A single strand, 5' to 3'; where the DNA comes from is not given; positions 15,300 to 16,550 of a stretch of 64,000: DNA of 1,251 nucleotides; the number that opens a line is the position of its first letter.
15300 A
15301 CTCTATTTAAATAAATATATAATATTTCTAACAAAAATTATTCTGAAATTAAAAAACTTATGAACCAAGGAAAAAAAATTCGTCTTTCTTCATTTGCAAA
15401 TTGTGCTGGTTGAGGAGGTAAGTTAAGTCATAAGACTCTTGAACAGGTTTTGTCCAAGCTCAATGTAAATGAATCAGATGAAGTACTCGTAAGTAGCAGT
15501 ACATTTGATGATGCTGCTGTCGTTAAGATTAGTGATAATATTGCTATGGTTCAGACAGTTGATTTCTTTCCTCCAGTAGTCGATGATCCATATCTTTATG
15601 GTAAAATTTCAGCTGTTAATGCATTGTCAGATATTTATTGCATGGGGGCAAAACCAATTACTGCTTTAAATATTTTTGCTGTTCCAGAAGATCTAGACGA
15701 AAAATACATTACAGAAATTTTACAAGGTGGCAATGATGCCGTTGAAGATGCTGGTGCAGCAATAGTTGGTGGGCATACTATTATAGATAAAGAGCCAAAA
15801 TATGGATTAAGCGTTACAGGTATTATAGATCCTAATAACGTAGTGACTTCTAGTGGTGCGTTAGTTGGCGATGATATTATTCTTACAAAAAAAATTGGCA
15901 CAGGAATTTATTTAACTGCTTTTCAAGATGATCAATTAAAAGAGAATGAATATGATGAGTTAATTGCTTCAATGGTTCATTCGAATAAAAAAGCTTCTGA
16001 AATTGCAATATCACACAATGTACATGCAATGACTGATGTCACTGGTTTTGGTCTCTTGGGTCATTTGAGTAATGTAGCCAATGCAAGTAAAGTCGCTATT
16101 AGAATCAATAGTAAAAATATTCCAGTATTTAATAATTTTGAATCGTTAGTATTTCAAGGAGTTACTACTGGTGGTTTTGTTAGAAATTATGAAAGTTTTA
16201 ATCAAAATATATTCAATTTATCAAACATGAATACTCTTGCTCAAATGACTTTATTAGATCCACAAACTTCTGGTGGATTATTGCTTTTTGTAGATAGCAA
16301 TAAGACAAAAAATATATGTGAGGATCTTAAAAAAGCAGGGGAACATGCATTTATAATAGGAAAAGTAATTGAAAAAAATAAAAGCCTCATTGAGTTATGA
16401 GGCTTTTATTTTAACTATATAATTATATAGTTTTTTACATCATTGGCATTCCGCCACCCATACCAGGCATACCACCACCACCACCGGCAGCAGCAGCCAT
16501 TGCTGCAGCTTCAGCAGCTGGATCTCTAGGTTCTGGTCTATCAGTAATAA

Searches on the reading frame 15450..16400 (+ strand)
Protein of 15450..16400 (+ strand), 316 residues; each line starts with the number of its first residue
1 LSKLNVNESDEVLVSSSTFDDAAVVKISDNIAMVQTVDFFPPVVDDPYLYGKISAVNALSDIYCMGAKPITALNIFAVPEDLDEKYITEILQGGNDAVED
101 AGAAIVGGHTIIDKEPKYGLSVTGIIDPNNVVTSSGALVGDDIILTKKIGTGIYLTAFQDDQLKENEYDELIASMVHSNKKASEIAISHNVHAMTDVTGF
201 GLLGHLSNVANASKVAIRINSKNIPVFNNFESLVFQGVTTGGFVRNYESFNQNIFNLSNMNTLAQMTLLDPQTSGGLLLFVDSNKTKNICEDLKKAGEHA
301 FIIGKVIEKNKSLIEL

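Call 90: search_protein_families(library=pfam, proteins=[window:15450-16400:+], max_evalue=0.00001)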
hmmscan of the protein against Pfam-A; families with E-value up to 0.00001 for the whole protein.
window:15450-16400:+ (316 aa): 2 families
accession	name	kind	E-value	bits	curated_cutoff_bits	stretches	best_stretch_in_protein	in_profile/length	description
PF00586.29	AIRS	-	2.5e-28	99.1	24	1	20-126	2-112/112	AIR synthase related protein, N-terminal domain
PF02769.27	AIRS_C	-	3.4e-21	76.5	23.1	1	139-311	2-150/156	AIR synthase related protein, C-terminal domain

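Call 91: search_protein_families(library=ncbifam, proteins=[window:15450-16400:+], max_evalue=1e-8)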
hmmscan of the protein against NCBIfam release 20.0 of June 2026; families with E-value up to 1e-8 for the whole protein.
window:15450-16400:+ (316 aa): 15 families
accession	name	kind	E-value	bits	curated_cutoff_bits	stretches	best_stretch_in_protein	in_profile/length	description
TIGR00476.1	selD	equivalog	3.1e-102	342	125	1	7-284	33-309/311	selenide, water dikinase SelD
NF002098.0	PRK00943.1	equivalog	6.1e-91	304.9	299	1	7-311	37-339/347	selenide, water dikinase SelD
NF010705.0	PRK14105.1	equivalog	5.2e-53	180.1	291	1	17-229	45-273/345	selenide, water dikinase SelD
TIGR04369.1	fusion_not_SelD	hypoth_equivalog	1e-44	152.8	700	1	17-292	381-692/701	oxidoreductase/SelD-related fusion protein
TIGR01379.1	thiL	equivalog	4.1e-30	104.9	184.15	1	14-233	19-245/320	thiamine-phosphate kinase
NF004351.0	PRK05731.1-4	equivalog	3.5e-24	85.5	324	1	19-228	38-251/321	thiamine-phosphate kinase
TIGR03267.1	methan_mark_2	hypoth_equivalog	2e-21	76.4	365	1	17-235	42-257/323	methanogenesis marker 2 protein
NF004353.0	PRK05731.2-2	equivalog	5.1e-19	68.5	301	1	15-229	15-230/311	thiamine-phosphate kinase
TIGR02124.1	hypE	equivalog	1.9e-17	63.2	251.6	1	18-229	32-248/332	hydrogenase expression/formation protein HypE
TIGR04049.1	AIR_rel_sll0787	hypoth_equivalog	3e-17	62.7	321.3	1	18-229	42-246/318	sll0787 family AIR synthase-like protein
TIGR04050.1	MSMEG_0567_Cter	hypoth_equivalog_domain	1.3e-12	47.8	312.2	1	19-225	33-227/296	MSMEG_0567/sll0787 family protein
TIGR01736.1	FGAM_synth_II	equivalog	2.3e-11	42.7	525.75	1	8-226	48-282/718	phosphoribosylformylglycinamidine synthase subunit PurL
NF004354.0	PRK05731.2-3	equivalog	2.7e-10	40.1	204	1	52-221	52-215/273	thiamine-phosphate kinase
NF004350.0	PRK05731.1-1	equivalog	4.7e-10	38.9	441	1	15-233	24-248/325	thiamine-phosphate kinase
TIGR00878.1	purM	equivalog_domain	4.1e-09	36.1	236.35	0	59-308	86-331/332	phosphoribosylformylglycinamidine cyclo-ligase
